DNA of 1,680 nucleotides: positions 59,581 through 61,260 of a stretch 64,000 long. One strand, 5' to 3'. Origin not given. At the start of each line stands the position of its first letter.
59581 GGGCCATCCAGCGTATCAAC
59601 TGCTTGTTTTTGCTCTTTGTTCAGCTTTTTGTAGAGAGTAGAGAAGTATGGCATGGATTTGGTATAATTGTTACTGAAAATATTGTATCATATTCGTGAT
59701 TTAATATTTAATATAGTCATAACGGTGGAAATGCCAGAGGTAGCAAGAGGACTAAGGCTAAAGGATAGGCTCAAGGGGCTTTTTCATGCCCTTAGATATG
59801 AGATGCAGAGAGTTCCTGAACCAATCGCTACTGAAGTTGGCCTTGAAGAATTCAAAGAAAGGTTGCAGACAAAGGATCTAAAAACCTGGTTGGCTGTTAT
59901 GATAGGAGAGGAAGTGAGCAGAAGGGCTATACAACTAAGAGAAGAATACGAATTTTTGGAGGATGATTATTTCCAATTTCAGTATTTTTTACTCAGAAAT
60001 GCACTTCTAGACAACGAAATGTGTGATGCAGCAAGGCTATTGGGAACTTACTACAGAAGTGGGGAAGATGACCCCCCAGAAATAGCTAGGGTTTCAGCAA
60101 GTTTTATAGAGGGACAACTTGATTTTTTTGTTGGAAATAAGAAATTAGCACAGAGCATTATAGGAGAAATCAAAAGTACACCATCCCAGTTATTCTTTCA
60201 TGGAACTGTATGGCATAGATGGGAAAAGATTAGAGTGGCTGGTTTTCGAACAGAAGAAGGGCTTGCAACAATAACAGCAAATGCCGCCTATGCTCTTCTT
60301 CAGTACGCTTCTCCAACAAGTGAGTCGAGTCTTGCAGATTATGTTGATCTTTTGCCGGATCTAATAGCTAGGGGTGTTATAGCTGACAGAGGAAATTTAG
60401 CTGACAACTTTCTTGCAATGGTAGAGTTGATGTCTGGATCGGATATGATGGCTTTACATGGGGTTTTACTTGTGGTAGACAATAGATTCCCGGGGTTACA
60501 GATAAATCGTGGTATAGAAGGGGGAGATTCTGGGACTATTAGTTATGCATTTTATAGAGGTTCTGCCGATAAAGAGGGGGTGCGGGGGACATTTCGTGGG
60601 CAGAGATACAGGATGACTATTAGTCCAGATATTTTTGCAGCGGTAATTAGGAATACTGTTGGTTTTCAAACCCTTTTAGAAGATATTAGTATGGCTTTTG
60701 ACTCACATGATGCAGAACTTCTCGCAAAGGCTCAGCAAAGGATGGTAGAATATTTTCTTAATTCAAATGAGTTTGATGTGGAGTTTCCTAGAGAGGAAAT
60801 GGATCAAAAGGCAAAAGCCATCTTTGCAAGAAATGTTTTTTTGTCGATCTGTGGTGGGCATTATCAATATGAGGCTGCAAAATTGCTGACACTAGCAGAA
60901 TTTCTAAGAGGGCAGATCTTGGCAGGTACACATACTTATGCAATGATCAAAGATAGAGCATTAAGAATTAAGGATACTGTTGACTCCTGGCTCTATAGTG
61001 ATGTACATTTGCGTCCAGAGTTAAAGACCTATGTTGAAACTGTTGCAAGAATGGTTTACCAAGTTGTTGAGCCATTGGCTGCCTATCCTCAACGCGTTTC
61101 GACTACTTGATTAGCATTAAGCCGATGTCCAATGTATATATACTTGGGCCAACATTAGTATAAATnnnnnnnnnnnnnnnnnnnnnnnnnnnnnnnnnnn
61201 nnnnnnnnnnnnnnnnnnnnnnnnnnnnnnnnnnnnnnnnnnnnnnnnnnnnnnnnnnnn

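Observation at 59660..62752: Three-ORFan locus wedged between a helicase-nuclease and a YhaM-like HD exonuclease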

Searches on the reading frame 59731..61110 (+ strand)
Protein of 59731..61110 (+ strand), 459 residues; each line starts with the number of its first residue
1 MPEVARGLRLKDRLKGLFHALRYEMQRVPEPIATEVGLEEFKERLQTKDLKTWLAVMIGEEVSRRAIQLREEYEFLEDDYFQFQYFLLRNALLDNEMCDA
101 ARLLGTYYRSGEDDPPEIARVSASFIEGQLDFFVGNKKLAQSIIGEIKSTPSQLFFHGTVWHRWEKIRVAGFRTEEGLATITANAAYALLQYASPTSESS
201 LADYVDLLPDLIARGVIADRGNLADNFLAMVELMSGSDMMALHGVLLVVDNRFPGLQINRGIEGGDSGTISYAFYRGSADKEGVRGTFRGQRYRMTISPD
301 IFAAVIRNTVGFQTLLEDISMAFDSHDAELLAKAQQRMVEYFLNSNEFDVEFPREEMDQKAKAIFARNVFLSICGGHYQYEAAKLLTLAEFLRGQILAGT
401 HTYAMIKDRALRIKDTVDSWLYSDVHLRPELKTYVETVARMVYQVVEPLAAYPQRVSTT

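Call 3: search_protein_families(library=pfam, proteins=[window:59731-61110:+], max_evalue=1)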
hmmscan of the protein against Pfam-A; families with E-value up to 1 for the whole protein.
window:59731-61110:+ (459 aa): 0 families

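Call 5: search_protein_families(library=phrogs, proteins=[window:59731-61110:+], max_evalue=1)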
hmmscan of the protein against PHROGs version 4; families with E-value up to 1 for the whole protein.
window:59731-61110:+ (459 aa): 0 families

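Call 6: search_protein_families(library=padloc, proteins=[window:59731-61110:+], max_evalue=1)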
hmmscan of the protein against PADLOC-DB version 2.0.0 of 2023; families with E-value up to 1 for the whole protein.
window:59731-61110:+ (459 aa): 0 families

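Call 7: search_protein_families(library=ncbifam, proteins=[window:59731-61110:+], max_evalue=1)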
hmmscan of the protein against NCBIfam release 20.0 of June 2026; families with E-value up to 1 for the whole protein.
window:59731-61110:+ (459 aa): 0 families

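Call 10: find_encoding_contigs(protein=window:59731-61110:+, flank=10000, max_places=6)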
Protein window:59731-61110:+ (459 aa): 2 contigs read that carry it; 1 place shown.
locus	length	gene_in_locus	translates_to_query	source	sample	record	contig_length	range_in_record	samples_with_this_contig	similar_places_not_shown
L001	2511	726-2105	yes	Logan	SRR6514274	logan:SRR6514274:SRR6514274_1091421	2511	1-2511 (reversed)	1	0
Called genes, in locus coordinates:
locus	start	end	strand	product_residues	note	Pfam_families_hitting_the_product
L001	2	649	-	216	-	?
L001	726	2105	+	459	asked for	-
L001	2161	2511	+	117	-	?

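Call 12: find_homologous_proteins(query=window:59731-61110:+, max_evalue=0.001)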
Query window:59731-61110:+ (459 aa): 1 proteins with E <= 0.001 among 8000 candidates.
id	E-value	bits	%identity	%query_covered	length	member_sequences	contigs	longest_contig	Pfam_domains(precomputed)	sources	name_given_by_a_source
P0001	0.0e+0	1027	100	100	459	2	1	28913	-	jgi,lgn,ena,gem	-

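Call 46: search_solved_structures(query=A1, max_evalue=10)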
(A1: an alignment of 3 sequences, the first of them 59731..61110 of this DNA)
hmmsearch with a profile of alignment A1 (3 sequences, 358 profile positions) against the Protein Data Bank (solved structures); distinct sequences matched with E-value up to 10: 1.
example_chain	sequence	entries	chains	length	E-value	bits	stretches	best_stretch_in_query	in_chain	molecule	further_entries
2ynm_A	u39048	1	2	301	1.6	11.3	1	279-352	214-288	LIGHT-INDEPENDENT PROTOCHLOROPHYLLIDE REDUCTASE IRON-SULFUR ATP-BINDING PROTEIN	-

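Call 49: find_related_loci(query=A1, collection=metagenome_contigs, flank=6000)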
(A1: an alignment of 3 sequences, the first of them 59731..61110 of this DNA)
Query A1 (459 aa) in metagenome_contigs; peptide patterns used: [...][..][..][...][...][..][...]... (x = any residue, [..] = any of these).
58 stretches matched a pattern, but none encodes a relative of the query by tblastn (E <= 1e-3).

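Call 68: predict_structure(alignment_id=A1)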
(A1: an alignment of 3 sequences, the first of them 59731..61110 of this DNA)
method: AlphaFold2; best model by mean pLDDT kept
length: 459 residues; sequences in the alignment: 3
mean_pLDDT: 45.7   pTM: 0.42
mean pLDDT of the five models: 45.7, 45.4, 44.2, 42.5, 41.0
residues with pLDDT >= 90: 0; 70-90: 63; 50-70: 86; < 50: 310
segments of 3 or more residues with pLDDT < 50: 1-302, 454-459
pLDDT, mean of each block of 10 residues (from residue 1): 30 37 35 38 40 40 42 38 38 36 33 33 33 35 33 26 27 30 30 31 39 35 40 34 39 34 37 41 32 32 55 72 73 82 67 59 67 64 57 60 72 81 60 67 72 47
secondary structure, 60 per line:
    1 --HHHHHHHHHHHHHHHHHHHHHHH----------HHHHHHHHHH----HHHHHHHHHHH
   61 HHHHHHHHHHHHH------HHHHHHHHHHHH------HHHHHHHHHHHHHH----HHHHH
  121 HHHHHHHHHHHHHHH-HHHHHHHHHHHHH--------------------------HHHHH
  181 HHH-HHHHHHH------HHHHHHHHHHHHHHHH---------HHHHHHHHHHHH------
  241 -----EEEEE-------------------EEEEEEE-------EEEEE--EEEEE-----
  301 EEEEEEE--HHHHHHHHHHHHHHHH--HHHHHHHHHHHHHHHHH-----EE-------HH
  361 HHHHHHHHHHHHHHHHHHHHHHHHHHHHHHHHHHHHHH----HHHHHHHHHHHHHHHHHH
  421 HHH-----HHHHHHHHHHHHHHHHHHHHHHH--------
elements in order: H3-25 H36-45 H50-73 H80-91 H98-111 H116-135 H137-149 H176-183 H185-191 H198-213 H223-234 E246-250 E270-276 E284-288 E291-295 E301-307 H310-325 H328-344 H359-398 H403-423 H429-451
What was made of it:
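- On ADP-ribosyltransferase superfamily - o1: The AF2 model has mean pLDDT 45.7 and about 26-41 over residues 150-300 (call 68).
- Closest known: Tpt1/KptA and PARP-like ADP-ribosyltransferase fold. Different: The fold could not be modelled (pLDDT about 30 in this region, call 68).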

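Call 73: fold_search(model_id=the predicted structure, library=pdb)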
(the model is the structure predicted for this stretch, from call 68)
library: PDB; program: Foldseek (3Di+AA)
matches with E <= 10: 345; with E <= 0.001: 0
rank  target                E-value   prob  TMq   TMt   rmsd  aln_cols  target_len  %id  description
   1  8zah_A                2.4e-01  0.16  0.13  0.20  18.6       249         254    9  Crystal structure of the channel protein CorA from Campylobacter jejuni (released 2024-06-19)
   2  8zak_B                3.3e-01  0.15  0.13  0.21  18.1       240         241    8  Crystal structure of the channel protein CorA from Campylobacter jejuni in complex with Ni2+ (released 2024-06-19)
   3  8zak_A                4.5e-01  0.13  0.13  0.20  18.6       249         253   10  Crystal structure of the channel protein CorA from Campylobacter jejuni in complex with Ni2+ (released 2024-06-19)
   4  1is1                  6.4e-01  0.07  0.07  0.13  20.6       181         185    9  Crystal structure of ribosome recycling factor from Vibrio parahaemolyticus (released 2003-06-17)
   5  8pv4_CR               7.9e-01  0.08  0.13  0.15  22.2       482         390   10  Chaetomium thermophilum pre-60S State 2 - pre-5S rotation with Rix1 complex - composite structure (released 2023-11-15)
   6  5ok9_A                1.0e+00  0.12  0.10  0.17  15.7       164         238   12  CH1 chimera of human 14-3-3 sigma with the HSPB6 phosphopeptide in a conformation with swapped phosphopeptides (released 2017-10-11)
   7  5b86_B                1.2e+00  0.07  0.15  0.12  29.3       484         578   13  Crystal structure of M-Sec (released 2016-10-12)
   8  5gof                  1.2e+00  0.03  0.10  0.11  26.7       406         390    9  Truncated mitofusin-1, GTP-bound (released 2017-01-25)
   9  5ltw_F                1.2e+00  0.12  0.11  0.19  15.2       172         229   12  Complex of human 14-3-3 sigma CLU1 mutant with phosphorylated heat shock protein B6 (released 2017-02-01)
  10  8g9k_B                1.3e+00  0.09  0.11  0.19  17.6       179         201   12  Geometrically programmable nanomaterial construction using regularized protein building blocks (released 2024-03-13)
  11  8hmf_D                1.3e+00  0.06  0.12  0.06  31.5       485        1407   11  head module state 2 of Tetrahymena IFT-A (released 2023-06-14)
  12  6twz_A                1.4e+00  0.10  0.10  0.18  15.7       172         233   12  14-3-3 sigma complexed with a phosphorylated 16E6 peptide (released 2020-05-06)
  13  5ltw_A                1.5e+00  0.08  0.09  0.17  15.6       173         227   11  Complex of human 14-3-3 sigma CLU1 mutant with phosphorylated heat shock protein B6 (released 2017-02-01)
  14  8qt5_A                1.6e+00  0.11  0.11  0.18  16.2       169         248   11  Crystal structure of Arabidopsis thaliana 14-3-3 isoform lambda in complex with a phosphopeptide from the transcriptio (released 2023-10-25)
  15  5b86_A                1.6e+00  0.03  0.11  0.09  29.0       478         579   11  Crystal structure of M-Sec (released 2016-10-12)
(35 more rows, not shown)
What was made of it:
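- On ADP-ribosyltransferase superfamily - o1: The best Foldseek PDB hit has E = 0.24 and TM below 0.2 (call 73).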

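Call 80: list_cluster_members(proteins=[P0007, P0008, P0009, P0010, P0012, P0001, P0002, P0004])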
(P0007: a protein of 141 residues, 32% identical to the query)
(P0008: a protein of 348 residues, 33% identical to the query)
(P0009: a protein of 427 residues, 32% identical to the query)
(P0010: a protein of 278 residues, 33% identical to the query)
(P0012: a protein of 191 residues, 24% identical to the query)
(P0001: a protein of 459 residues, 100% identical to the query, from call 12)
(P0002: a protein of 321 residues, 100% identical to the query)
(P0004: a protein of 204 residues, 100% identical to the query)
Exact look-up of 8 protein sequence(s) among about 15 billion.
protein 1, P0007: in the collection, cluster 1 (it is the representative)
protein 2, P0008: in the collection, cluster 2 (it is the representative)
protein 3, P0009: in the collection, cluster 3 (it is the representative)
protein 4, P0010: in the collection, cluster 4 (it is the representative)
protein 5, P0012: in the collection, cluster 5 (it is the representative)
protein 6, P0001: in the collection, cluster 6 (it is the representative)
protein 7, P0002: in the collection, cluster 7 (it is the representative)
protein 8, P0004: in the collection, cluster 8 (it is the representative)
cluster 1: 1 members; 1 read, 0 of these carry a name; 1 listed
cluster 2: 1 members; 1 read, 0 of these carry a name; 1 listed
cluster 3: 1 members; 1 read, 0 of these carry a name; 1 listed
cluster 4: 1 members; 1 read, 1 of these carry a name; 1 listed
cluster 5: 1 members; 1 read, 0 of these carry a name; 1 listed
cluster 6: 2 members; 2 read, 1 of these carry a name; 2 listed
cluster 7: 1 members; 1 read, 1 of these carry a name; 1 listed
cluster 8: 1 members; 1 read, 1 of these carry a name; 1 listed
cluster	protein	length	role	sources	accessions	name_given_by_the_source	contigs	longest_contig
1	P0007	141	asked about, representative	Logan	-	-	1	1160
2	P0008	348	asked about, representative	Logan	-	-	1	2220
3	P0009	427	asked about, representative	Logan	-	-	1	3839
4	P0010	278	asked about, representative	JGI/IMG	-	hypothetical protein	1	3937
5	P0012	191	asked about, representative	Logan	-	-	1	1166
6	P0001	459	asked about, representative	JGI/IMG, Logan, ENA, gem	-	-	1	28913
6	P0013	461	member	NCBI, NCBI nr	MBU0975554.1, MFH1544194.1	MAG: hypothetical protein ABIE03_06715 [Patescibacteria group bacterium] | hypothetical protein [Patescibacteria group bacterium]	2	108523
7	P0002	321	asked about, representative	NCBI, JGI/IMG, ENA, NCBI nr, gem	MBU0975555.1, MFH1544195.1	MAG: hypothetical protein ABIE03_06720 [Patescibacteria group bacterium] | hypothetical protein [Patescibacteria group bacterium]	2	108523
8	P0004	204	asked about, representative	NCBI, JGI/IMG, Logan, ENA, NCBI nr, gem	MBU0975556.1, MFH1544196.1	MAG: hypothetical protein ABIE03_06725 [Patescibacteria group bacterium] | hypothetical protein [Patescibacteria group bacterium]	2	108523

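Call 95: find_related_loci(query=A1, collection=viral_contigs, flank=5000)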
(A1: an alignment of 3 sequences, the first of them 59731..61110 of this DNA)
Query A1 (459 aa) in viral_contigs; peptide patterns used: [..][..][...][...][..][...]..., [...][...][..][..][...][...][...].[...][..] (x = any residue, [..] = any of these).
35 stretches matched a pattern, but none encodes a relative of the query by tblastn (E <= 1e-3).

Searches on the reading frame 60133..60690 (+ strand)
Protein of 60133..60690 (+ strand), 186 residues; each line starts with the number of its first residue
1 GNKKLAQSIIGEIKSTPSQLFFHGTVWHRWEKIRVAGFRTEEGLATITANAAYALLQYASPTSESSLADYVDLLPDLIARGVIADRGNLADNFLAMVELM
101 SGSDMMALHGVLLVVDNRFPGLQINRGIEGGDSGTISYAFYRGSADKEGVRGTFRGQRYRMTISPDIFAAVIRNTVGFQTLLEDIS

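Call 77: search_solved_structures(query=A5, max_evalue=10, show_alignments=3)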
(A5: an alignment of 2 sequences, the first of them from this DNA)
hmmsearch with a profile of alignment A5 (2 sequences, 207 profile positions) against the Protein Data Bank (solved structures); distinct sequences matched with E-value up to 10: 4.
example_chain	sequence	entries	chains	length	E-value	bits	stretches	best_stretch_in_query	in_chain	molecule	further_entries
8k98_A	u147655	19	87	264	0.056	16.3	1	42-166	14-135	a protein | tail tube protein(TTP) | TUBE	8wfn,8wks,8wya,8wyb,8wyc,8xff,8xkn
9jgh_A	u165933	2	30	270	0.059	16.2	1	42-166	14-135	tube tail protein | tail tube protein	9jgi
5tih_H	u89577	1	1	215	0.4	13.5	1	13-71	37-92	CyRPA antibody Fab Heavy Chain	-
7jln_A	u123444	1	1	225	2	11.2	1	10-71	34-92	iv9 Heavy Chain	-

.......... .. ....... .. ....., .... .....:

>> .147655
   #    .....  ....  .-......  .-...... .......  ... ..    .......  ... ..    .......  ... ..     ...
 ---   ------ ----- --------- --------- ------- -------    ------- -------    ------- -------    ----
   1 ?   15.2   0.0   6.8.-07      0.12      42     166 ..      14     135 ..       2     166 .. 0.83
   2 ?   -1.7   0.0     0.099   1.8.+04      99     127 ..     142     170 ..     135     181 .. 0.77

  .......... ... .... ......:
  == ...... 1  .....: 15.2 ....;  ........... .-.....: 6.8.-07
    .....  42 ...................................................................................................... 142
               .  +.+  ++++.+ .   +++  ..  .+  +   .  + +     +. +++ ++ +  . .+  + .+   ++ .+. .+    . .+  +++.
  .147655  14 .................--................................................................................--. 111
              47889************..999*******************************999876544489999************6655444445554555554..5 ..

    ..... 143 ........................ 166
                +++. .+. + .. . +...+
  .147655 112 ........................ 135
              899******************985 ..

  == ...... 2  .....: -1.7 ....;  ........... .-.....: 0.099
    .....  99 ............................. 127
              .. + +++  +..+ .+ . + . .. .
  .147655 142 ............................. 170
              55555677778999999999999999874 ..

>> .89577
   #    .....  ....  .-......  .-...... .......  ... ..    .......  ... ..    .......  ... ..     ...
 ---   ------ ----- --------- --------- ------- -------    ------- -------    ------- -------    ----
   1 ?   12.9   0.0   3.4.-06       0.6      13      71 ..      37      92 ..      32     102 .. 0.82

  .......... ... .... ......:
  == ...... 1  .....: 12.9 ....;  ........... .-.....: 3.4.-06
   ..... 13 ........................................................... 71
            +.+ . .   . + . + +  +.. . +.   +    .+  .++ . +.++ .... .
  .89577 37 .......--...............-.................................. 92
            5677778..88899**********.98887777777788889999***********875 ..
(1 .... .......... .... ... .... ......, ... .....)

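Call 78: search_protein_families(library=pfam, proteins=[window:60133-60690:+], max_evalue=10)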
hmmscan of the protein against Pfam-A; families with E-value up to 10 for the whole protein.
seq(186 aa): 0 families
